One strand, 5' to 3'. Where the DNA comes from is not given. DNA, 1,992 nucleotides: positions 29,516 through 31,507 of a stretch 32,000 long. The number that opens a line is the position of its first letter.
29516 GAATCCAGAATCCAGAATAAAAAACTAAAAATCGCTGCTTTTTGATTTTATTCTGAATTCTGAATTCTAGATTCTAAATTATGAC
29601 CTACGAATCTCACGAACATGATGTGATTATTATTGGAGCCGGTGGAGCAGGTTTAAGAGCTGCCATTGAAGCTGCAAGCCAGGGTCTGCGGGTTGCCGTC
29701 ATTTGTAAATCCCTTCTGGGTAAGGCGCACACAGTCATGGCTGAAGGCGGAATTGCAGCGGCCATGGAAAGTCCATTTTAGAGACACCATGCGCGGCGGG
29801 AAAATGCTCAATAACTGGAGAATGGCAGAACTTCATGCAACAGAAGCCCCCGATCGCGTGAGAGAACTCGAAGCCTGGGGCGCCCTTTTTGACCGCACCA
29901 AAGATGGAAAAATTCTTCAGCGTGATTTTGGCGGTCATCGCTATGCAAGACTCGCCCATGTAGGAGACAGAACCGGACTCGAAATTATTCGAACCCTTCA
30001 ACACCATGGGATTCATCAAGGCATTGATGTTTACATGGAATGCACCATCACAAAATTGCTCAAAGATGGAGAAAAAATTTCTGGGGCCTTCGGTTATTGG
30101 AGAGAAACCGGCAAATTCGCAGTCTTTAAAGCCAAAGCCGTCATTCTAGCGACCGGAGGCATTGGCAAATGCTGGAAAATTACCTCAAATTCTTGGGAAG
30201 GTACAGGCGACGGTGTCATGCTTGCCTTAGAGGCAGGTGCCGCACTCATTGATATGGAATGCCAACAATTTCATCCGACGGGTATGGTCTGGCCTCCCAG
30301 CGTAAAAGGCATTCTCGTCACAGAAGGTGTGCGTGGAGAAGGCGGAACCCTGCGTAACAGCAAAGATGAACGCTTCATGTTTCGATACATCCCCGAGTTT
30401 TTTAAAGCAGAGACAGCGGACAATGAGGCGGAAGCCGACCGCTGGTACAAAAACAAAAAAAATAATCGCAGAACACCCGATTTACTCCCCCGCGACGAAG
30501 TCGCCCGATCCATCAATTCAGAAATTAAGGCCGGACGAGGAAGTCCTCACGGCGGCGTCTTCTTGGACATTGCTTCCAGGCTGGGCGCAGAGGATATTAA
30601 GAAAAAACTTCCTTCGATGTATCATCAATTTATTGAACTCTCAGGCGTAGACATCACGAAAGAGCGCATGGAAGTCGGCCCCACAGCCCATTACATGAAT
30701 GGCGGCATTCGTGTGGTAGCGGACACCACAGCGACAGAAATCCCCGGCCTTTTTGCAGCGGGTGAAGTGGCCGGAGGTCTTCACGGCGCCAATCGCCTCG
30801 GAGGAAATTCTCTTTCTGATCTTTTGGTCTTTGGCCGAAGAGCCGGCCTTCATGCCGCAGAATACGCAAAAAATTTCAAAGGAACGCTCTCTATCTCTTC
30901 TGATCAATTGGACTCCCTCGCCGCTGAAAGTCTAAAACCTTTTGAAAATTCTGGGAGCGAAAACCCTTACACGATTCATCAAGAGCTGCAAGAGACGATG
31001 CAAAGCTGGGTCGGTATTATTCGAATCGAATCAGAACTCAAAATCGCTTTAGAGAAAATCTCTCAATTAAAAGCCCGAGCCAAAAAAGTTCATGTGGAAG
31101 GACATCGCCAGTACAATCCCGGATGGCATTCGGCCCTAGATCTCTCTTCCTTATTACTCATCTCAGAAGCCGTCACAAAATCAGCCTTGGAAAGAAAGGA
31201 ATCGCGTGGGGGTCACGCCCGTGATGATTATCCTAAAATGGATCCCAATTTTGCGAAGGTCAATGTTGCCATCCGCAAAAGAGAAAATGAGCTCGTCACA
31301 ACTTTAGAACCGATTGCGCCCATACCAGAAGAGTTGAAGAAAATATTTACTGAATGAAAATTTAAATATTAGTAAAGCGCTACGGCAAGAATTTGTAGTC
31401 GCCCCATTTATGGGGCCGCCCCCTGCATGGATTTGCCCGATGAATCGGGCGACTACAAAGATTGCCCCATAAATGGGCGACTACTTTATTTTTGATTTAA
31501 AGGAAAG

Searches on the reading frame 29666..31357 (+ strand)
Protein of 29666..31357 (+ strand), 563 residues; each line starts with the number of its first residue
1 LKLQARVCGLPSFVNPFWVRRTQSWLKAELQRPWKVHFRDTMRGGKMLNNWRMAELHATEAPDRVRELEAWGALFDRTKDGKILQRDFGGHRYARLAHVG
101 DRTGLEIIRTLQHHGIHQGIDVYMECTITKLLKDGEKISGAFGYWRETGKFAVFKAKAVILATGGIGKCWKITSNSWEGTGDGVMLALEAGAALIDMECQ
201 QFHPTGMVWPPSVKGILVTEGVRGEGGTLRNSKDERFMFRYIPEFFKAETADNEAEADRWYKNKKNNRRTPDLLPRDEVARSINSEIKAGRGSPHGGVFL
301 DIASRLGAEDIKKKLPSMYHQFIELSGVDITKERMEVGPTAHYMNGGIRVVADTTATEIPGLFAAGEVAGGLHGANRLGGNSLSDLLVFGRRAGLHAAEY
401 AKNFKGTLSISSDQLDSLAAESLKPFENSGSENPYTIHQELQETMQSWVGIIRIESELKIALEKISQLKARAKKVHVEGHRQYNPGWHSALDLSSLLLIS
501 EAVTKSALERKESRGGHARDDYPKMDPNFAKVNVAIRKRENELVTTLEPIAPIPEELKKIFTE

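Call 11: search_protein_families(library=ncbifam, proteins=[window:29666-31357:+], max_evalue=0.00001)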
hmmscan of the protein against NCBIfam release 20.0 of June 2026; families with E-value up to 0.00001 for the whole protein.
window:29666-31357:+ (563 aa): 32 families (the best 25 are shown)
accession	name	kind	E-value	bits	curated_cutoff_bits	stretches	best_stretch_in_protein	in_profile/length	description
NF005866.0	PRK07803.1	equivalog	2.7e-274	911.2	819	1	32-562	65-610/631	fumarate reductase/succinate dehydrogenase flavoprotein subunit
NF004900.0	PRK06263.1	equivalog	1.9e-149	498.8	718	2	35-253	64-284/546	fumarate reductase (CoM/CoB) subunit TfrA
TIGR01812.1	sdhA_frdA_Gneg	subfamily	1.7e-131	439.5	567.3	1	32-542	56-549/568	succinate dehydrogenase or fumarate reductase, flavoprotein subunit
NF004724.0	PRK06069.1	subfamily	3.3e-115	385.5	826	2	265-545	269-561/577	succinate dehydrogenase/fumarate reductase flavoprotein subunit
TIGR01816.1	sdhA_forward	equivalog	5.7e-114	381.4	727.35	2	271-538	275-554/584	succinate dehydrogenase flavoprotein subunit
NF005037.0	PRK06452.1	equivalog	1.5e-104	350.6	862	2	267-549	269-553/566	succinate dehydrogenase flavoprotein subunit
NF004613.0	PRK05945.1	equivalog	1.6e-101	340.7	824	1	31-540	61-554/575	succinate dehydrogenase/fumarate reductase flavoprotein subunit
NF006686.0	PRK09231.1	equivalog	5.3e-98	329.1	854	1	34-541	63-560/598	fumarate reductase (quinol) flavoprotein subunit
NF042982.1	MFR_Fp_SdhA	equivalog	3.3e-93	313.2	1100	2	268-534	312-586/612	8-methylmenaquinol:fumarate reductase flavoprotein subunit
TIGR01176.1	fum_red_Fp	equivalog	5.7e-93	312.5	932.7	1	35-541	62-558/580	fumarate reductase (quinol) flavoprotein subunit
NF006383.0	PRK08626.1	equivalog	9.7e-92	308.3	663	2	272-547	297-579/657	fumarate reductase flavoprotein subunit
NF005867.0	PRK07804.1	equivalog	2.6e-90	303.2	639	2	36-239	76-286/548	L-aspartate oxidase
TIGR00551.1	nadB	equivalog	4.3e-89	299.5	452.75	2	270-523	265-489/489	L-aspartate oxidase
NF005701.0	PRK07512.1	equivalog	4.2e-83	279.5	528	2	35-243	65-272/516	L-aspartate oxidase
NF005978.0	PRK08071.1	equivalog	2e-80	270.7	621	2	270-544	266-510/514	L-aspartate oxidase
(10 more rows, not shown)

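Call 40: find_encoding_contigs(protein=window:29666-31357:+, flank=10000, max_places=3)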
Protein window:29666-31357:+ (563 aa): no gene with exactly this product is on record in the collection.
